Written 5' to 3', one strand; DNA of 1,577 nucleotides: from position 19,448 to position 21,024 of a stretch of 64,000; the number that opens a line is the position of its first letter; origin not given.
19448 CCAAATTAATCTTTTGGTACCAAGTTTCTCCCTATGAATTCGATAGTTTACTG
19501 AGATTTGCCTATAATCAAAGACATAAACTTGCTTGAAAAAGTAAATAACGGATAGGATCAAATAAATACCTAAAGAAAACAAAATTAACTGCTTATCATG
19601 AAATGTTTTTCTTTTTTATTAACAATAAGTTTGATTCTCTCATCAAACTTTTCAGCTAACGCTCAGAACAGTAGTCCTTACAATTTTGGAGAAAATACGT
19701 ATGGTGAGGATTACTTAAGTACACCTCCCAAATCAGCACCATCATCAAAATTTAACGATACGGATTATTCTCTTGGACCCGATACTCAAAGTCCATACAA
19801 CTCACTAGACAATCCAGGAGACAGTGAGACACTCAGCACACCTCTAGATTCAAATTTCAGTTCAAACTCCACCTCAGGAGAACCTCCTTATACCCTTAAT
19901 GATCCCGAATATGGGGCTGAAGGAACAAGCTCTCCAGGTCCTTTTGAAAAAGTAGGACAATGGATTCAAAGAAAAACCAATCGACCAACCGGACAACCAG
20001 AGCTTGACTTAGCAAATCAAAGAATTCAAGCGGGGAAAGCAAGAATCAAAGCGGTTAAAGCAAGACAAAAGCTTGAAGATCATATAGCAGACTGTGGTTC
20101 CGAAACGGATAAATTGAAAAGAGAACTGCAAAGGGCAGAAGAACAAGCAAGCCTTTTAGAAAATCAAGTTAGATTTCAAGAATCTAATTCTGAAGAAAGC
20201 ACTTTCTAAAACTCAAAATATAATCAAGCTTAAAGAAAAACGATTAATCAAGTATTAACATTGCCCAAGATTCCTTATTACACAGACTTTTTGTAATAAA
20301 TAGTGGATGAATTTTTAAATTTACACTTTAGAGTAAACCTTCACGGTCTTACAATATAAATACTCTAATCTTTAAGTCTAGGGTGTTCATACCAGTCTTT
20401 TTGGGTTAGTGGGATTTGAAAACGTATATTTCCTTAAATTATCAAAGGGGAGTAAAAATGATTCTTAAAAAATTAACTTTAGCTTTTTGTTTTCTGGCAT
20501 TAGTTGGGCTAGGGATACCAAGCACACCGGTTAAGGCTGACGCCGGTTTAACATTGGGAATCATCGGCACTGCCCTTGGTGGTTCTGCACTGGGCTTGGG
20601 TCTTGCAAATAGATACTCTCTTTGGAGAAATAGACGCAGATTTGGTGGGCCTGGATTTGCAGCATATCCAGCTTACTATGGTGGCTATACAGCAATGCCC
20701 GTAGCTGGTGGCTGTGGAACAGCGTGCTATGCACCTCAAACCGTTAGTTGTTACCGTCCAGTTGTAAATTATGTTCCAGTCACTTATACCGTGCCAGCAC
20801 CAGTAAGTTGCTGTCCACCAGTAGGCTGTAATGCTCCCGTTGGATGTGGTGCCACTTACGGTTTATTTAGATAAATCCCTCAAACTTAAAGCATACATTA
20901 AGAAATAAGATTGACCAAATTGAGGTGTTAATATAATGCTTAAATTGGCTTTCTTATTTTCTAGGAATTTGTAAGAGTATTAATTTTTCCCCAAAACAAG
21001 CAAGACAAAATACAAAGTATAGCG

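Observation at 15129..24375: Cluster of four secreted low-complexity proteins: Q/P/N/Y-rich prion-like repeats and a Cys/Pro-rich small membrane protein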

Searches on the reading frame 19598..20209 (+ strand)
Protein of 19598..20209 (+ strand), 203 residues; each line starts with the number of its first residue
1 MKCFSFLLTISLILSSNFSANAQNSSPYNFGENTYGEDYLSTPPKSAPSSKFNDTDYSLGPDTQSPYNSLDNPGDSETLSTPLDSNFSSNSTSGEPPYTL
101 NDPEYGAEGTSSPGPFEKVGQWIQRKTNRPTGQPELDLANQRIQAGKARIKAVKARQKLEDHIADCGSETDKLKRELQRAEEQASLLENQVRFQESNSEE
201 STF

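Call 3: search_protein_families(library=pfam, proteins=[window:19598-20209:+], max_evalue=0.1)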
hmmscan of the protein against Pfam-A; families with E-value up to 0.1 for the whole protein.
window:19598-20209:+ (203 aa): 1 family
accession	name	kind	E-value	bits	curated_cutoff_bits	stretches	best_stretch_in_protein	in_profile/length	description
PF20492.3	ERM_helical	-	0.0011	19.4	40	1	149-200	1-52/120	Ezrin/radixin/moesin, alpha-helical domain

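Call 42: search_solved_structures(query=window:19598-20209:+, max_evalue=1)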
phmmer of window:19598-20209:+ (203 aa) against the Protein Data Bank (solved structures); distinct sequences matched with E-value up to 1: 1.
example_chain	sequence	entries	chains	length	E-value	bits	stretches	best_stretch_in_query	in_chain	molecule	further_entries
4ums_A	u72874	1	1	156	0.17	15.1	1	45-129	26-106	CELLULOSOMAL ANCHORING SCAFFOLDIN B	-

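Call 44: search_protein_families(library=ncbifam, proteins=[window:19598-20209:+], max_evalue=1)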
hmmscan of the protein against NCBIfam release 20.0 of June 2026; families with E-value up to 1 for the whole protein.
window:19598-20209:+ (203 aa): 4 families
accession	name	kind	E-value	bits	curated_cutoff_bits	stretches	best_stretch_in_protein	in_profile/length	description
NF033927.1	alph_xenorhab_B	subfamily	0.015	14.7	40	1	150-189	127-166/223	alpha-xenorhabdolysin family binary toxin subunit B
NF053524.1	thylo_ssl2009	equivalog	0.09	13.5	58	1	122-181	28-89/90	ssl2009 family thylakoid membrane protein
NF033885.1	conj_TraP_IncI1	equivalog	0.097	12.4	135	1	112-197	56-143/217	conjugal transfer protein TraP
NF033930.1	pneumo_PspA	exception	0.14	10.8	850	1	132-191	183-245/659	pneumococcal surface protein A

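Call 51: find_related_loci(query=A4, collection=metagenome_contigs, flank=6000)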
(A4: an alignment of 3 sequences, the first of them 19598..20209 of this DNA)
Query A4 (203 aa) in metagenome_contigs; peptide patterns used: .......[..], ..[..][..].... (x = any residue, [..] = any of these).
254 stretches matched a pattern; 3 encode a relative of the query (tblastn E <= 1e-3); 3 distinct loci.
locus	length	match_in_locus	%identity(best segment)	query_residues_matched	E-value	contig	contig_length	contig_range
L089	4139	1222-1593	54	61-196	1e-38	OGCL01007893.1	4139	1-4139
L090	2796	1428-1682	64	114-197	3e-35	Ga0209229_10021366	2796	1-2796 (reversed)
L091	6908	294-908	39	3-201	4e-32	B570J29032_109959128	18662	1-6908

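Call 71: search_protein_families(library=pfam, proteins=[P0047, P0048, P0049, P0051, P0053, P0055], max_evalue=0.05)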
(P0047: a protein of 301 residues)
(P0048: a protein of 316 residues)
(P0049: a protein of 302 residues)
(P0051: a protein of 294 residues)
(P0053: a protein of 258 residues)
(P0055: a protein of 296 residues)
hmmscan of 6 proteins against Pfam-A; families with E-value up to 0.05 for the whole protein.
P0047 (301 aa): 0 families

P0048 (316 aa): 0 families

P0049 (302 aa): 0 families

P0051 (294 aa): 0 families

P0053 (258 aa): 0 families

P0055 (296 aa): 0 families

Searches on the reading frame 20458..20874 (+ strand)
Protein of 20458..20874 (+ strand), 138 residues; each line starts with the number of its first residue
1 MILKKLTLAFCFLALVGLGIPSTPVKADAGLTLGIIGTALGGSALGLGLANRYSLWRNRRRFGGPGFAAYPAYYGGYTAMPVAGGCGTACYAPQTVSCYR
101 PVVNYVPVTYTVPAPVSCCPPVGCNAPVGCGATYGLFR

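Call 3: search_protein_families(library=pfam, proteins=[window:20458-20874:+], max_evalue=0.1)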
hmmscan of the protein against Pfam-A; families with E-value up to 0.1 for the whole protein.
window:20458-20874:+ (138 aa): 0 families

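Call 17: find_homologous_proteins(query=window:20458-20874:+, max_evalue=0.01)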
Query window:20458-20874:+ (138 aa): 3 proteins with E <= 0.01 among 567 candidates.
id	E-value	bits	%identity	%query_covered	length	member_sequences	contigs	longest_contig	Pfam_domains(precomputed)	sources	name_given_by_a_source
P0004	7.0e-86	304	100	100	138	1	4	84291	-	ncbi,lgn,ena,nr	ncbi:MAG: hypothetical protein QNJ31_04690 [Candidatus Caenarcaniphilales bacterium]|nr:hypothetical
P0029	5.2e-21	93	47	100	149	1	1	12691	-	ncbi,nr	ncbi:MAG: hypothetical protein SFU25_08555 [Candidatus Caenarcaniphilales bacterium]|nr:hypothetical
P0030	7.4e-3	34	45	60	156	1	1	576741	-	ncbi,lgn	-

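Call 23: find_encoding_contigs(protein=P0029, flank=10000, max_places=2)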
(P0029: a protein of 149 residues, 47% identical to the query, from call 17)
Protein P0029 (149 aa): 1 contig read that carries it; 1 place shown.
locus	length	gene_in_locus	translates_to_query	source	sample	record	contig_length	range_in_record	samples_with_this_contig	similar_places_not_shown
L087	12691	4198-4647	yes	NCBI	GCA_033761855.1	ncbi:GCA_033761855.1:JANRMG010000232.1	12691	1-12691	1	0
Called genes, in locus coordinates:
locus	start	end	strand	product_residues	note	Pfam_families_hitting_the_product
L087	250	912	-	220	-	PF00395:SLH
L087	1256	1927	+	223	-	PF02308:MgtC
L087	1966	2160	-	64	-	-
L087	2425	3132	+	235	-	PF02348:CTP_transf_3, PF12804:NTP_transf_3 (weak)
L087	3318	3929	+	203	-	-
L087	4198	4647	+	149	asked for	-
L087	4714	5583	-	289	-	-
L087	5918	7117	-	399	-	PF00702:Hydrolase, PF12710:HAD (faint), PF13419:HAD_2, PF13242:Hydrolase_like (weak), PF00075:RNase_H, PF13456:RVT_3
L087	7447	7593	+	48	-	PF01527:HTH_Tnp_1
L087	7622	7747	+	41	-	-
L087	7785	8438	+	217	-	PF13276:HTH_21, PF00665:rve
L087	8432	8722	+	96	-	-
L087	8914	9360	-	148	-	-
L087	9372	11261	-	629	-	PF00012:HSP70, PF06723:MreB_Mbl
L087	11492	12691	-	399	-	?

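Call 24: find_encoding_contigs(protein=P0030, flank=10000, max_places=2)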
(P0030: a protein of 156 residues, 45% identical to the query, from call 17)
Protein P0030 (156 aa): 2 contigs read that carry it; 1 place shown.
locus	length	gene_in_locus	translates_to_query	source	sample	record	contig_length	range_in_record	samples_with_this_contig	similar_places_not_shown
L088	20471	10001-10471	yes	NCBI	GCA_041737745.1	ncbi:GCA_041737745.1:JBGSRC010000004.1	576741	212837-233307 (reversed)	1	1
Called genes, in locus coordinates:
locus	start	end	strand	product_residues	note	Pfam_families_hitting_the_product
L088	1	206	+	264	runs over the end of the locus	PF02811:PHP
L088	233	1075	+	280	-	PF12849:PBP_like_2, PF13531:SBP_bac_11, PF12727:PBP_like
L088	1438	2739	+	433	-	-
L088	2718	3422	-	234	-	PF02120:Flg_hook (weak)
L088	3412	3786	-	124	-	-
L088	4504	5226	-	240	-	PF04452:Methyltrans_RNA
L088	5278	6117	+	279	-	PF01728:FtsJ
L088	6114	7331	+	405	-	PF00999:Na_H_Exchanger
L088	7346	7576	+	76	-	-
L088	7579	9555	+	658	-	PF01926:MMR_HSR1, PF02421:FeoB_N, PF03193:RsgA_GTPase (faint), PF07670:Gate, PF07664:FeoB_C, PF07670:Gate (weak)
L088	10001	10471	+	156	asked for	-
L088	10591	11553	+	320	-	PF01208:URO-D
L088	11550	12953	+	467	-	PF04055:Radical_SAM, PF06969:HemN_C (weak)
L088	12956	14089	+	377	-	PF01168:Ala_racemase_N, PF00842:Ala_racemase_C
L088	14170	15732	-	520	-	PF00324:AA_permease, PF13520:AA_permease_2, PF13906:AA_permease_C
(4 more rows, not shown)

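Call 44: search_protein_families(library=ncbifam, proteins=[window:20458-20874:+], max_evalue=1)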
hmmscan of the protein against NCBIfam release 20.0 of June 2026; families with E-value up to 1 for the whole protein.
window:20458-20874:+ (138 aa): 0 families

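Call 53: list_cluster_members(proteins=[P0030, P0014, P0017, P0019, P0022, P0018, P0021, P0028, P0016, P0026])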
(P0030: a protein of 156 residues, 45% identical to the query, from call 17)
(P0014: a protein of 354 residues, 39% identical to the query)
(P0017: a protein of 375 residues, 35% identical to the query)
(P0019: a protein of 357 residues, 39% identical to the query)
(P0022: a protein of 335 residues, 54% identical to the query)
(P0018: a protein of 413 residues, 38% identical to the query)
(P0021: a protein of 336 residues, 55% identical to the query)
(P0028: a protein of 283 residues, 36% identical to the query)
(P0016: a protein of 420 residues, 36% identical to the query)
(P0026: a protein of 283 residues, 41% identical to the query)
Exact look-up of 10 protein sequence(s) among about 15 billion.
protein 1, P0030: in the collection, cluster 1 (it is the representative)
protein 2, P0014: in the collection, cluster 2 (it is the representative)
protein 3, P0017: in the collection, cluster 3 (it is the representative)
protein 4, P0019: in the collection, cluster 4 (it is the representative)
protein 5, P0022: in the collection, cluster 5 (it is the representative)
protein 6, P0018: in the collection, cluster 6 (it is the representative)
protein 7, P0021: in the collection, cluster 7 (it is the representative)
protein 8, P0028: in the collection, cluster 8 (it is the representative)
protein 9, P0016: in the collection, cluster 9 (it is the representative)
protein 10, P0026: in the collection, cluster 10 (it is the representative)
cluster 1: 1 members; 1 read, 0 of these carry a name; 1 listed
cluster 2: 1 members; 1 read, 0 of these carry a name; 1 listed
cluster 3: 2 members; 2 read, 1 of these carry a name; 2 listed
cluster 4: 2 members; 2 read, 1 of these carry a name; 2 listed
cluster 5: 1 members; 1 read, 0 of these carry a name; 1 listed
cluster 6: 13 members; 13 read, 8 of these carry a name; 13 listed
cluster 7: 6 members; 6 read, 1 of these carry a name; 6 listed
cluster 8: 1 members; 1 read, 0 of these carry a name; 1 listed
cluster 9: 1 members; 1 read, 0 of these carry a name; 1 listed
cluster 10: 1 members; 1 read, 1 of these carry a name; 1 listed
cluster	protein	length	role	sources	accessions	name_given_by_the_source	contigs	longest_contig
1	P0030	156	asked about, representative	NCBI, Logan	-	-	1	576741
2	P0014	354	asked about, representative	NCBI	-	-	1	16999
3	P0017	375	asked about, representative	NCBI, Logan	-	-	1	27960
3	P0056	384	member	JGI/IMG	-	hypothetical protein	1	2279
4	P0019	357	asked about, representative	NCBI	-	-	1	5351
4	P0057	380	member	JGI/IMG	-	hypothetical protein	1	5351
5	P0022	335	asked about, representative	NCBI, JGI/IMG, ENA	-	-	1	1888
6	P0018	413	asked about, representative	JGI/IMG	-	hypothetical protein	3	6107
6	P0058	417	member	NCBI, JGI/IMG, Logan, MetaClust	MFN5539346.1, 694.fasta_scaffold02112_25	MAG: hypothetical protein ACK481_04715 [Candidatus Melainabacteria bacterium] | hypothetical protein | \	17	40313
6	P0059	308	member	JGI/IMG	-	hypothetical protein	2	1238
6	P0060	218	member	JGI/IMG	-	hypothetical protein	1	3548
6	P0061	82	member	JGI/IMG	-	hypothetical protein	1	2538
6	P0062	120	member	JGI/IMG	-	hypothetical protein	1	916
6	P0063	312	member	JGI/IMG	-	hypothetical protein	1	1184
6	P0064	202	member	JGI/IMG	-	hypothetical protein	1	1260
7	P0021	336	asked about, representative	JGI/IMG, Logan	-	hypothetical protein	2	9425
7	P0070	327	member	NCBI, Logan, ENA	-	-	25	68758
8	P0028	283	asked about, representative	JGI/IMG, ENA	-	-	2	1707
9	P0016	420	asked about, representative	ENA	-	-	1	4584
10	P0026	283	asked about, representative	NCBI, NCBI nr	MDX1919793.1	MAG: hypothetical protein SFU25_03550 [Candidatus Caenarcaniphilales bacterium] | hypothetical protein [Candidatus Caenarcaniphilales bacterium]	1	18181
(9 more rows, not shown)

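Call 54: find_encoding_contigs(protein=P0070, flank=10000, max_places=2)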
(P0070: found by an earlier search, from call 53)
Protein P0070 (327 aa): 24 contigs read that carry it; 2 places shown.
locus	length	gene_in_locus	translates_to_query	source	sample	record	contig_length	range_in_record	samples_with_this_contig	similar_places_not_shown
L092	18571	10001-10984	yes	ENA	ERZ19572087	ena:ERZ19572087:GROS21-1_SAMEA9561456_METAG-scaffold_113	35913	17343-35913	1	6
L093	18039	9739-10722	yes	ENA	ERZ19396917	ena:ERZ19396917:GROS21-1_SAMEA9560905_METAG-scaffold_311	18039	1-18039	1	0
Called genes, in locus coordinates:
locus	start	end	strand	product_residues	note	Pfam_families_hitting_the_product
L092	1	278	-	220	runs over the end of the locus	PF02086:MethyltransfD12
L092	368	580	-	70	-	PF02086:MethyltransfD12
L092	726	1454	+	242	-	-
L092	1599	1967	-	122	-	-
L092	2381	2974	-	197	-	PF01814:Hemerythrin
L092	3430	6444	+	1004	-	PF17210:SdrD_B (faint), PF22904:NOMO1-like_2nd (faint), PF13715:CarbopepD_reg_2 (faint), PF13620:CarboxypepD_reg (weak)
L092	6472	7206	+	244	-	PF01209:Ubie_methyltran (weak), PF13489:Methyltransf_23, PF13847:Methyltransf_31, PF08241:Methyltransf_11 (weak), PF08242:Methyltransf_12 (weak), PF13649:Methyltransf_25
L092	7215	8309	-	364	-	-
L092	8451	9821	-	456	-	PF01654:Cyt_bd_oxida_I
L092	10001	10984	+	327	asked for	-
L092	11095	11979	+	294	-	-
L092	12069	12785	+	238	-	-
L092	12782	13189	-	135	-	-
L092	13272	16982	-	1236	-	PF04545:Sigma70_r4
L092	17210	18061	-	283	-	PF01641:SelR, PF01625:PMSR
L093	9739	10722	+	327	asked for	-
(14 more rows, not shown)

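Call 55: find_encoding_contigs(protein=P0058, flank=10000, max_places=2)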
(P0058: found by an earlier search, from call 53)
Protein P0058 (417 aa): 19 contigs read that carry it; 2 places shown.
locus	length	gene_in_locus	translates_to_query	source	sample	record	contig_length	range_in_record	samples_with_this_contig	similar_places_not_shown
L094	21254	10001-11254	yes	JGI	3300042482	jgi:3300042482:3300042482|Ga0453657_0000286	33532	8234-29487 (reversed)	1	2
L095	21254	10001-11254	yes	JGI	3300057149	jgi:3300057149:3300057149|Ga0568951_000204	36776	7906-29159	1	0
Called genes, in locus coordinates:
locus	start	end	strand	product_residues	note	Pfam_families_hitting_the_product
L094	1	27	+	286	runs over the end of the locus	PF01464:SLT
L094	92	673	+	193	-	PF13328:HD_4, PF01966:HD (weak)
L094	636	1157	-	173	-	-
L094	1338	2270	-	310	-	PF04166:PdxA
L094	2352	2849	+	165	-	PF14221:DUF4330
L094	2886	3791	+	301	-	-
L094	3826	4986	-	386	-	PF00266:Aminotran_5, PF01053:Cys_Met_Meta_PP (weak)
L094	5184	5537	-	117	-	-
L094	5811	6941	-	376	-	PF13685:Fe-ADH_2 (weak), PF01761:DHQ_synthase, PF24621:DHQS_C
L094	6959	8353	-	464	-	PF04932:Wzy_C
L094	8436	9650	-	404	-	-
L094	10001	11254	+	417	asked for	-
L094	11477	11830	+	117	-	-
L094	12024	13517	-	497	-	PF13103:TonB_2 (faint)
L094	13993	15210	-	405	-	PF00070:Pyr_redox (faint), PF01266:DAO (weak), PF07992:Pyr_redox_2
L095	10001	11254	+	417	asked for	-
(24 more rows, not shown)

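Call 71: search_protein_families(library=pfam, proteins=[P0047, P0048, P0049, P0051, P0053, P0055], max_evalue=0.05)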
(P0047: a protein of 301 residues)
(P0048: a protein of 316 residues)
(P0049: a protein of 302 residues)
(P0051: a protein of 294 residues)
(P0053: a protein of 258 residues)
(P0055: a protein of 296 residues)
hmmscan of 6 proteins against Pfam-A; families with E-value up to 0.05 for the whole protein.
P0047 (301 aa): 0 families

P0048 (316 aa): 0 families

P0049 (302 aa): 0 families

P0051 (294 aa): 0 families

P0053 (258 aa): 0 families

P0055 (296 aa): 0 families
